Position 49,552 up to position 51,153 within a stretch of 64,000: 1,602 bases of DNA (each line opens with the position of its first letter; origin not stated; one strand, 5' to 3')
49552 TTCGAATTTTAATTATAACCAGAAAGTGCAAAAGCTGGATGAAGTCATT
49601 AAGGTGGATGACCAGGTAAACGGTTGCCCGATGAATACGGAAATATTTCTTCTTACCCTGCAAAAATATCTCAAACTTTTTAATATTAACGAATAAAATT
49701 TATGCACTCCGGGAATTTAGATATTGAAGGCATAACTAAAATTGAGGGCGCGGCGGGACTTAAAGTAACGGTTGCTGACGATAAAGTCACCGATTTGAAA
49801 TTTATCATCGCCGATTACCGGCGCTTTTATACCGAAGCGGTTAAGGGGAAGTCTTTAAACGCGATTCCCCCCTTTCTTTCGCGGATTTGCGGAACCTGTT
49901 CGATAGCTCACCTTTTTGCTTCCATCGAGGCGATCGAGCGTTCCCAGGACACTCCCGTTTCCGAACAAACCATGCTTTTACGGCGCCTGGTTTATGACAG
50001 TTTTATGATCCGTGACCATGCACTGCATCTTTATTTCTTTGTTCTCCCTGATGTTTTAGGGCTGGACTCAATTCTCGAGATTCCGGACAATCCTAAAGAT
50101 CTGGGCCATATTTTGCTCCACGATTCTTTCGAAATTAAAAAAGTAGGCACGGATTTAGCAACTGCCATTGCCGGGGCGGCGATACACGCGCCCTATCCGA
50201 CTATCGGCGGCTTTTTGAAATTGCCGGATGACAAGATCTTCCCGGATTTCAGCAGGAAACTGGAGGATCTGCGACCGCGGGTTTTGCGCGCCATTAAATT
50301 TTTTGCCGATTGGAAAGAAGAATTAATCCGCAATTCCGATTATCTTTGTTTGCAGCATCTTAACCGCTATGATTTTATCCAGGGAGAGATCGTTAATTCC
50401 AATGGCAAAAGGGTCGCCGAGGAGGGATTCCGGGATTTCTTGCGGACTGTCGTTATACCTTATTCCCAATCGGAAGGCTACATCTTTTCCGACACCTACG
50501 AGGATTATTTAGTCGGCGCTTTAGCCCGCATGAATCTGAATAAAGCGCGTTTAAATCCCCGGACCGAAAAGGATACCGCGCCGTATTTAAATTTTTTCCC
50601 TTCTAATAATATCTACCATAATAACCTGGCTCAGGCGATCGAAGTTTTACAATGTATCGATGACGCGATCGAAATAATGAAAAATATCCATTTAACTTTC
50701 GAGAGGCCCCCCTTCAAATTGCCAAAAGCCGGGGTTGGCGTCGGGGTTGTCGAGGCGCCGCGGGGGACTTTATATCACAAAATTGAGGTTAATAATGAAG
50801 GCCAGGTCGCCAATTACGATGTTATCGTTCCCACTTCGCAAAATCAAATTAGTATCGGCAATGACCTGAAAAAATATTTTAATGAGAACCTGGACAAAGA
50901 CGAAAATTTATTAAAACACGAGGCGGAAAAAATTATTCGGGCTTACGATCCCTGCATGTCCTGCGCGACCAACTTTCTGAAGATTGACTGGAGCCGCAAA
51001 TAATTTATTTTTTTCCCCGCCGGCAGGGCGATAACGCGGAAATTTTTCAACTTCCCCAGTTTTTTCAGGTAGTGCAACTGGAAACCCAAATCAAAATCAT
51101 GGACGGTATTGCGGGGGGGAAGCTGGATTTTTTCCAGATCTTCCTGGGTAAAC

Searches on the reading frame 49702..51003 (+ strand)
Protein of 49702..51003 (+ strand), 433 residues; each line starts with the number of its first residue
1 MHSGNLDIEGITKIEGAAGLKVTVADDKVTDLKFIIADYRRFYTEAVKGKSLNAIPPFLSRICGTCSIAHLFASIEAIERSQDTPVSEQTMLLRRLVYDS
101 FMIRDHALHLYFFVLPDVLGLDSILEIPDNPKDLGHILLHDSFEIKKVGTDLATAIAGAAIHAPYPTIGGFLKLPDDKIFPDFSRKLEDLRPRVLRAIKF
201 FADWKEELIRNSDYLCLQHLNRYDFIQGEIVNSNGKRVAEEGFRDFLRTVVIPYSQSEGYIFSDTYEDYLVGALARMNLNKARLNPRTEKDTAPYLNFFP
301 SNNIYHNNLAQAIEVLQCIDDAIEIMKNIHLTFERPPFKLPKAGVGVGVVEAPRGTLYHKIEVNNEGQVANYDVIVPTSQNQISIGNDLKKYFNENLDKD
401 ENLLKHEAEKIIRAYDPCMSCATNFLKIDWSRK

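Call 62: search_protein_families(library=ncbifam, proteins=[window:49702-51003:+], max_evalue=1e-10)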
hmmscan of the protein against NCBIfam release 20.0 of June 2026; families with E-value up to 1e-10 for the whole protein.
window:49702-51003:+ (433 aa): 8 families
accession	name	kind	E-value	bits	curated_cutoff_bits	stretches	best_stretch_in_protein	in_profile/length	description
NF040832.1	sulfhyd_HydA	equivalog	3.8e-61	207.5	880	1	8-426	7-424/426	NADPH-dependent hydrogenase/sulfhydrogenase 1 subunit alpha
NF040828.1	sulfhyd_ShyA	equivalog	1e-56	192.6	700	1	6-427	3-414/415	NAD(P)-dependent hydrogenase/sulfhydrogenase 2 subunit alpha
TIGR03295.1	frhA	equivalog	6.2e-39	134.1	392.5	1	6-432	5-403/412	coenzyme F420 hydrogenase subunit alpha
NF041785.2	VhuA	equivalog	3.1e-33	115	800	1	4-383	2-403/418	F420-non-reducing hydrogenase Vhu subunit A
NF033181.1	NiFeSe_hydrog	equivalog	2.1e-32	112.7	600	2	269-428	341-499/507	nickel-dependent hydrogenase large subunit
NF045518.1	H2_NiFeSe_large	exception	8.2e-27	94.2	780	1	6-117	4-114/485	NiFeSe hydrogenase large subunit HysA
NF007778.0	PRK10467.1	equivalog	9.6e-19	67.1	969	0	6-126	5-124/567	hydrogenase 2 large subunit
NF007550.0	PRK10170.1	equivalog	1.7e-15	56.5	1101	0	7-117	20-130/597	Ni/Fe-hydrogenase large subunit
